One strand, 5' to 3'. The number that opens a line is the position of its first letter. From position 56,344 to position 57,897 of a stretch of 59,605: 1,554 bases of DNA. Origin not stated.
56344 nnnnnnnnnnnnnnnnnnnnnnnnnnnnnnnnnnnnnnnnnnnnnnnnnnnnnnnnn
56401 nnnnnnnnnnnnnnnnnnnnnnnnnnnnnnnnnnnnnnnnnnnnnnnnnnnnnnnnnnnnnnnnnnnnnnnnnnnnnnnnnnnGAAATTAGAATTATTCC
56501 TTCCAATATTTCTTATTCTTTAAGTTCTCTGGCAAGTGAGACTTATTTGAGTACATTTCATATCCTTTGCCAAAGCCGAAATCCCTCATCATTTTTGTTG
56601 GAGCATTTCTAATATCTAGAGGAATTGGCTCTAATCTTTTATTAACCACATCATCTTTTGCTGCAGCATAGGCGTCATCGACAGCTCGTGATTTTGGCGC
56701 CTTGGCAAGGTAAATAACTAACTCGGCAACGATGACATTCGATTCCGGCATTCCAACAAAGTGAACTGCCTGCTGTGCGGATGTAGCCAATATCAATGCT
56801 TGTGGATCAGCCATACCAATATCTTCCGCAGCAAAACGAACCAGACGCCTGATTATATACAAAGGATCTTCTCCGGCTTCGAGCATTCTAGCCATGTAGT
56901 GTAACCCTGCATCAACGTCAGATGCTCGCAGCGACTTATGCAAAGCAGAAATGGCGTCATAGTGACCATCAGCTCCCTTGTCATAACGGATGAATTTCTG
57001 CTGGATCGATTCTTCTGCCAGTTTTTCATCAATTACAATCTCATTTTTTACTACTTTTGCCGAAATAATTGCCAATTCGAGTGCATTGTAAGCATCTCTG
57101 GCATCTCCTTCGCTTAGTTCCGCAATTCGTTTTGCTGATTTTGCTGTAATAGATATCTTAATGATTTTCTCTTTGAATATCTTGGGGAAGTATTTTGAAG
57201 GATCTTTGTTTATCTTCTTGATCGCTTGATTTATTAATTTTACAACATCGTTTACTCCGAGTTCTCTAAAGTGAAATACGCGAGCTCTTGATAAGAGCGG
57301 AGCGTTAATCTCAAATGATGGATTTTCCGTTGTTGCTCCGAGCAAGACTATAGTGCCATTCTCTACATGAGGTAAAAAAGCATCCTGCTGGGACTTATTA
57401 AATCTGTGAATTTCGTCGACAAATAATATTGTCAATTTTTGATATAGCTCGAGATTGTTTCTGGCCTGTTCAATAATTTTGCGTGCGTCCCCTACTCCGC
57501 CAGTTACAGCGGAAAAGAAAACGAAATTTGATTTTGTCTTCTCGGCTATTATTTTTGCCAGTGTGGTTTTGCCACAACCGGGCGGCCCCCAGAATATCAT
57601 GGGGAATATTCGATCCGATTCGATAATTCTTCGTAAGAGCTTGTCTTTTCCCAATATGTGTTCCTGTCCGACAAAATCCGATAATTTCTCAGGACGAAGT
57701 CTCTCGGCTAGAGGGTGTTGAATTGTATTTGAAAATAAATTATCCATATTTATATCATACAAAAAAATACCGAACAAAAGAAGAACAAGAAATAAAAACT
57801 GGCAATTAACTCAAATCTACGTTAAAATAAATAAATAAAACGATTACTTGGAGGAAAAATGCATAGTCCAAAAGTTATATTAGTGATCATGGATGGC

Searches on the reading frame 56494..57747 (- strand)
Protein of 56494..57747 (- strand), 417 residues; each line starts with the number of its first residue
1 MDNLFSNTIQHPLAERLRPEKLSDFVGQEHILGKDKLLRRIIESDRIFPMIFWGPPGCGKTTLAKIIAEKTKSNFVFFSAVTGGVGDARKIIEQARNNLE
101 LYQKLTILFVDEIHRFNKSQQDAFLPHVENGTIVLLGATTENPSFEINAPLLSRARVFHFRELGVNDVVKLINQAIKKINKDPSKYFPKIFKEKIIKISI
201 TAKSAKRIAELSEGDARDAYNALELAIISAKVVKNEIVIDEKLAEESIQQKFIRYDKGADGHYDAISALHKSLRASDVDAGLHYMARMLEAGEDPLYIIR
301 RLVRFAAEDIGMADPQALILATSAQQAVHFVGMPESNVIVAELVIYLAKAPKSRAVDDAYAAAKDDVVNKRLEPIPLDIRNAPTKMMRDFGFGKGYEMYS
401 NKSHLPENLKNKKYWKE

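Call 46: search_protein_families(library=pfam, proteins=[window:56494-57747:-])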
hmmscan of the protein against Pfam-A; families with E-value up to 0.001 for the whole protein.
window:56494-57747:- (417 aa): 13 families
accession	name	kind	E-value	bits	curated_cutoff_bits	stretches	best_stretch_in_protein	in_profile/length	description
PF12002.13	MgsA_C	-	1.2e-49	168.8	27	1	276-416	2-149/167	MgsA AAA+ ATPase C terminal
PF16193.11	AAA_assoc_2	-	2e-23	82.9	34.3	1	197-274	4-81/81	AAA C-terminal domain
PF00004.35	AAA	-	1.6e-17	64.7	21.2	1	50-157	1-125/131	ATPase family associated with various cellular activities (AAA)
PF05496.18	RuvB_N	-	1.9e-14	54.1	27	1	17-138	1-119/159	Holliday junction DNA helicase RuvB P-loop domain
PF07728.20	AAA_5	-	4.8e-06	27.1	22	1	50-138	2-100/139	AAA domain (dynein-related subfamily)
PF13173.12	AAA_14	-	5.8e-06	26.8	27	1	50-160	5-120/129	AAA domain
PF01637.24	ATPase_2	-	5.2e-05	23.6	33.2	0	38-81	11-57/225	ATPase domain predominantly from Archaea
PF13245.12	AAA_19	-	0.00012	22.7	25.1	0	50-73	14-37/134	AAA domain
PF13401.12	AAA_22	-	0.00016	22.4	27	0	50-100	8-59/130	AAA domain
PF13207.12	AAA_17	-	0.00024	21.8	27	0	54-80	2-26/136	AAA domain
PF00158.32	Sigma54_activat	-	0.0003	21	20.2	0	106-142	95-131/168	Sigma-54 interaction domain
PF04851.21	ResIII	-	0.00038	20.8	22.5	0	48-102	24-76/164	Type III restriction enzyme, res subunit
PF01078.27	Mg_chelatase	-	0.00043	20.2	20.3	0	50-68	25-43/207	Magnesium chelatase, subunit ChlI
